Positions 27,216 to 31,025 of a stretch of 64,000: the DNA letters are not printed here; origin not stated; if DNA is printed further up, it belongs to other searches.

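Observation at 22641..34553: Three consecutive, mutually different beta-solenoid cassettes (~4,000 aa), each looking like a complete autotransporter-style passenger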

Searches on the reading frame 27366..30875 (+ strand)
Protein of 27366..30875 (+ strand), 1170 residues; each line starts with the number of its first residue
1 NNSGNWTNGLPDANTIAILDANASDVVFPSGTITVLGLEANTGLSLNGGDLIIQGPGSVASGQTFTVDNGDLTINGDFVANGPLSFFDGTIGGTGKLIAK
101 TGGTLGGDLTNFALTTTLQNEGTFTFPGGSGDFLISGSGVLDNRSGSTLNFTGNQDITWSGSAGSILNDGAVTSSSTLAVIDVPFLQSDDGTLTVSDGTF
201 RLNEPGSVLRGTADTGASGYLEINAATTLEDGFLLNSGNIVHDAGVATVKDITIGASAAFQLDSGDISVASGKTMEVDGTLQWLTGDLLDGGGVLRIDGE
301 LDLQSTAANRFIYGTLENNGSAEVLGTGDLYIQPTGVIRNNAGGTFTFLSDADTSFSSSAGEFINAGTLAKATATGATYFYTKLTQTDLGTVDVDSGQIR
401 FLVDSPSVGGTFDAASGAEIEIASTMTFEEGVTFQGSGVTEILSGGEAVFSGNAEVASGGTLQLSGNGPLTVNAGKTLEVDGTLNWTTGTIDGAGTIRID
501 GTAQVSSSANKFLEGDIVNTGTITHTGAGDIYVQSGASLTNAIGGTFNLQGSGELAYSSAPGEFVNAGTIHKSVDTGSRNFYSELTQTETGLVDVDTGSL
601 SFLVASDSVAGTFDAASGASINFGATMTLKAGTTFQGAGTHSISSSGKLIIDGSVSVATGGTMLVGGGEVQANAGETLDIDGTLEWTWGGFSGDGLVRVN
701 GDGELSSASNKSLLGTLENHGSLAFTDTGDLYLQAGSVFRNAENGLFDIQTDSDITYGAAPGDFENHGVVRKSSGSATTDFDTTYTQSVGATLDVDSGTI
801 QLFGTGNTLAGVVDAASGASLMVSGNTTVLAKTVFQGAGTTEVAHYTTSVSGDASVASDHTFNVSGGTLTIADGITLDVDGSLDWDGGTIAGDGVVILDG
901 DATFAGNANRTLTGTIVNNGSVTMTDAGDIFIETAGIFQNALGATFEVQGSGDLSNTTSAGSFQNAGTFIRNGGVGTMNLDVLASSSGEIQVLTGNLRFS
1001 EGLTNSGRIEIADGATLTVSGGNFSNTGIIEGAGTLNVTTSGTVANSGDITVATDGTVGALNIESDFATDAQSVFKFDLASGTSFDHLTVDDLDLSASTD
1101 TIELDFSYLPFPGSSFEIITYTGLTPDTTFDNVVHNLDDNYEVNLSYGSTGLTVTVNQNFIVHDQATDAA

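Call 11: search_protein_families(library=ncbifam, proteins=[window:27366-30875:+], max_evalue=10)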
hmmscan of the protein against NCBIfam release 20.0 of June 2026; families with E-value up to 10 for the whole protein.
window:27366-30875:+ (1170 aa): 0 families

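Call 14: search_solved_structures(query=window:27366-30875:+, max_evalue=10)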
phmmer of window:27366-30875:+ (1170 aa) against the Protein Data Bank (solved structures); distinct sequences matched with E-value up to 10: 1.
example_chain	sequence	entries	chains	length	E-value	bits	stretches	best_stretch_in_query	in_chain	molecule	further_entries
7puh_A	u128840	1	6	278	0.54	11.7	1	35-192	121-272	Two-domain laccase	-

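Call 42: predict_structure(alignment_id=A1)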
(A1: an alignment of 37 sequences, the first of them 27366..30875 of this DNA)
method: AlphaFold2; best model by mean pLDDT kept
length: 1170 residues; sequences in the alignment: 37
mean_pLDDT: 89.3   pTM: 0.62
mean pLDDT of the five models: 89.3, 89.1, 88.6, 87.2, 87.1
residues with pLDDT >= 90: 756; 70-90: 354; 50-70: 46; < 50: 14
segments of 3 or more residues with pLDDT < 50: 1-4, 1162-1170
pLDDT, mean of each block of 10 residues (from residue 1): 51 86 65 90 86 93 87 93 88 93 77 90 83 85 91 80 81 78 73 87 82 87 84 87 79 92 87 93 82 90 87 87 93 90 94 84 93 91 80 95 86 95 93 95 91 95 92 96 95 95 95 95 94 93 94 86 90 85 66 93 86 94 92 93 91 93 90 95 94 96 94 96 96 96 98 91 96 96 96 98 95 98 96 97 95 97 96 97 96 96 94 96 93 93 96 85 96 87 95 94 94 93 90 91 82 82 85 86 87 76 89 91 81 88 89 86 45
secondary structure, 60 per line:
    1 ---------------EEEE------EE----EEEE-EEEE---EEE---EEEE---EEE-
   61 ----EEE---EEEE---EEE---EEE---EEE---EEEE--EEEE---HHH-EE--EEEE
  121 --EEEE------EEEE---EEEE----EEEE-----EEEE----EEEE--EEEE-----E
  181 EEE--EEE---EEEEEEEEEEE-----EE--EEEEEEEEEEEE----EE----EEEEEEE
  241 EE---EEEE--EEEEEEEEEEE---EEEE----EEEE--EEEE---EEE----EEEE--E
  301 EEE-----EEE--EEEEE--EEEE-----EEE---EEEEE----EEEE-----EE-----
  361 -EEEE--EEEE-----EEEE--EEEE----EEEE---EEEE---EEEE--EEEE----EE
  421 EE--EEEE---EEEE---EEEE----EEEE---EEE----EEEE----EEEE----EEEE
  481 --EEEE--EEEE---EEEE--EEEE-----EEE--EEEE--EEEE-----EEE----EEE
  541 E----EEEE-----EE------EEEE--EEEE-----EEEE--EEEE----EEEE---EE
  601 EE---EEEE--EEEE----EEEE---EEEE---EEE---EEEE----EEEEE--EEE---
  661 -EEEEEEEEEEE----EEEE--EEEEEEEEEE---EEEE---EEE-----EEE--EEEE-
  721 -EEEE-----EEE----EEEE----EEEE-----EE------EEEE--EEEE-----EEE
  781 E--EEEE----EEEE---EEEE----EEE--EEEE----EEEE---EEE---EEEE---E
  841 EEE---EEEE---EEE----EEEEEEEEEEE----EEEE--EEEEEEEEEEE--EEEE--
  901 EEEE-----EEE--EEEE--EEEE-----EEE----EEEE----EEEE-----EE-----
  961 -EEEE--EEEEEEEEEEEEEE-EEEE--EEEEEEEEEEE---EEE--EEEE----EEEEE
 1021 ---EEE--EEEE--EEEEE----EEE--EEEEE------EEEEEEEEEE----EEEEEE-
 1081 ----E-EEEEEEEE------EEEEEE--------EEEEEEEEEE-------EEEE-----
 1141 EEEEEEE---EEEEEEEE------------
elements in order (helices of 4 or more, strands of 3 or more residues): E16-19 E32-35 E37-40 E44-46 E50-53 E57-59 E65-67 E71-74 E78-80 E84-86 E90-92 E96-99 E102-105 E117-120 E123-126 E133-136 E140-143 E148-151 E157-160 E165-168 E171-174 E180-183 E186-188 E192-202 E212-223 E234-242 E246-249 E252-262 E266-269 E274-277 E280-283 E287-289 E294-297 E300-303 E309-311 E314-318 E321-324 E330-332 E336-340 E345-348 E362-365 E368-371 E377-380 E383-386 E391-394 E398-401 E405-408 E411-414 E419-422 E425-428 E432-435 E439-442 E447-450 E454-456 E461-464 E469-472 E477-480 E483-486 E489-492 E496-499 E502-505 E511-513 E516-519 E522-525 E531-533 E538-541 E546-549 E563-566 E569-572 E578-581 E584-587 E592-595 E599-602 E606-609 E612-615 E620-623 E627-630 E634-636 E640-643 E648-652 E655-657 E662-672 E677-680 E683-692 E696-699 E703-705 E711-713 E716-719 E722-725 E731-733 E738-741 E746-749 E763-766 E769-772 E778-781 E784-787 E792-795 E799-802 E807-809 E812-815 E820-823 E827-829 E833-836 E840-843 E847-850 E854-856 E861-871 E876-879 E882-892 E895-898 E901-904 E910-912 E915-918 E921-924 E930-932 E937-940 E945-948 E962-965 E968-981 E983-986 E989-999 E1003-1005 E1008-1011 E1016-1020 E1024-1026 E1029-1032 E1035-1039 E1044-1046 E1049-1053 E1060-1069 E1074-1079 E1087-1094 E1101-1106 E1115-1124 E1132-1135 E1141-1147 E1151-1158

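Call 44: fold_search(model_id=the predicted structure, library=pdb)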
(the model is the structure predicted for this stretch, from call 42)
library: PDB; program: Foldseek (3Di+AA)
matches with E <= 10: 82; with E <= 0.001: 7
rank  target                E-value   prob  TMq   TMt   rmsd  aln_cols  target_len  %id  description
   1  8e7f                  1.8e-04  1.00  0.10  0.18   9.7       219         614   18  Crystal structure of the autotransporter Ssp from Serratia marcescens. (released 2023-03-08)
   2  7jvi_A                1.8e-04  1.00  0.11  0.26  17.6       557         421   11  Crystal structure of a beta-helix domain retrieved from capybara gut metagenome (released 2021-09-08)
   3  7koh_D                2.1e-04  0.99  0.14  0.26  19.9       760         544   12  Crystal structure of antigen 43 from Escherichia coli EDL933 (released 2022-03-09)
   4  7koh_C                2.9e-04  0.97  0.12  0.20  19.4       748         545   12  Crystal structure of antigen 43 from Escherichia coli EDL933 (released 2022-03-09)
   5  7ko9                  4.3e-04  0.96  0.12  0.20  23.3       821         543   12  Crystal structure of antigen 43 from uropathogenic Escherichia coli UTI89 (released 2022-03-09)
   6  7koh_A                6.4e-04  0.96  0.13  0.21  20.0       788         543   13  Crystal structure of antigen 43 from Escherichia coli EDL933 (released 2022-03-09)
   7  7koh_B                6.7e-04  0.87  0.11  0.19  31.0       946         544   11  Crystal structure of antigen 43 from Escherichia coli EDL933 (released 2022-03-09)
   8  3h09_B                1.7e-03  0.47  0.09  0.10  23.2       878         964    9  The structure of Haemophilus influenzae IgA1 protease (released 2009-04-21)
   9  4kh3                  3.4e-03  0.51  0.09  0.16  24.9       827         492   15  Structure of a bacterial self-associating protein (released 2014-01-15)
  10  3h09_A                3.7e-03  0.69  0.12  0.13  17.4       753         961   12  The structure of Haemophilus influenzae IgA1 protease (released 2009-04-21)
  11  3sze                  3.9e-03  0.41  0.09  0.11  23.2       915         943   11  Crystal structure of the passenger domain of the E. coli autotransporter EspP (released 2011-10-12)
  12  3ak5_A                4.3e-03  0.66  0.13  0.15  22.6       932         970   12  Hemoglobin protease (Hbp) passenger missing domain-2 (released 2010-10-06)
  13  1dab                  5.6e-03  0.85  0.14  0.22  14.3       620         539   12  The Structure of Bordetella Pertussis Virulence Factor P.69 Pertactin (released 1999-12-15)
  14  3syj                  5.8e-03  0.57  0.13  0.15  18.0       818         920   11  Crystal structure of the Haemophilus influenzae Hap adhesin (released 2011-08-24)
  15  8vbb_A                1.1e-02  0.28  0.15  0.16  23.4      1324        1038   13  The secreted adhesin EtpA of Enterotoxigenic Escherichia coli in complex with the mouse mAb 1G05 (released 2024-09-04)
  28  4om9                  4.1e-01  0.12  0.12  0.15  18.5       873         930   10  X-Ray Crystal Structure of the passenger domain of Plasmid encoded toxin, an Autrotansporter Enterotoxin from enteroaggr (released 2014-03-12)
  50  3ml3                  4.4e+00  0.09  0.07  0.34  10.9       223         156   10  Crystal structure of the IcsA autochaperone region (released 2011-03-02)
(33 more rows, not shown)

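Call 46: search_solved_structures(query=A1, max_evalue=1)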
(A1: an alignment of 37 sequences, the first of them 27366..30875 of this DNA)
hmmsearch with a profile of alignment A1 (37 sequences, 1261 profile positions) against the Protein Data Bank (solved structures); distinct sequences matched with E-value up to 1: 10.
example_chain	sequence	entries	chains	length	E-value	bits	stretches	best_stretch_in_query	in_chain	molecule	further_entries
3a1m_A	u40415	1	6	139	0.0084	16.8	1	317-399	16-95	chimera of thrombin cleavage site, Tail-associated lysozyme, Fibritin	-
6p22_A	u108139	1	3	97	0.015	15.9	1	316-400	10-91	CHIMERA OF CENTRAL SPIKE PROTEINS GP5 FROM PHAGE T4 AND PVC8 FROM PVC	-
4jiw_A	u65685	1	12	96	0.016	15.8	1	316-400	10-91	Tail-associated lysozyme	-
4osd_A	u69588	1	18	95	0.036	14.7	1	316-399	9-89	Tail-associated lysozyme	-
4jj2_A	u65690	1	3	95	0.036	14.7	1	316-399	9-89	Tail-associated lysozyme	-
4ku0_A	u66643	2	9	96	0.048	14.3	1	316-399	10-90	Tail-associated lysozyme | Baseplate central spike complex protein gp5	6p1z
4jiv_A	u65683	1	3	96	0.13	12.8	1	316-399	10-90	Tail-associated lysozyme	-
6p20_A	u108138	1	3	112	0.27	11.8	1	316-413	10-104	Baseplate central spike complex protein gp5,PHIKZ164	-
7o9q_A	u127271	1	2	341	0.3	11.6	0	257-510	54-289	Awp1A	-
4wa0_A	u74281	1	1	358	0.95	10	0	96-140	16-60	possible adhesin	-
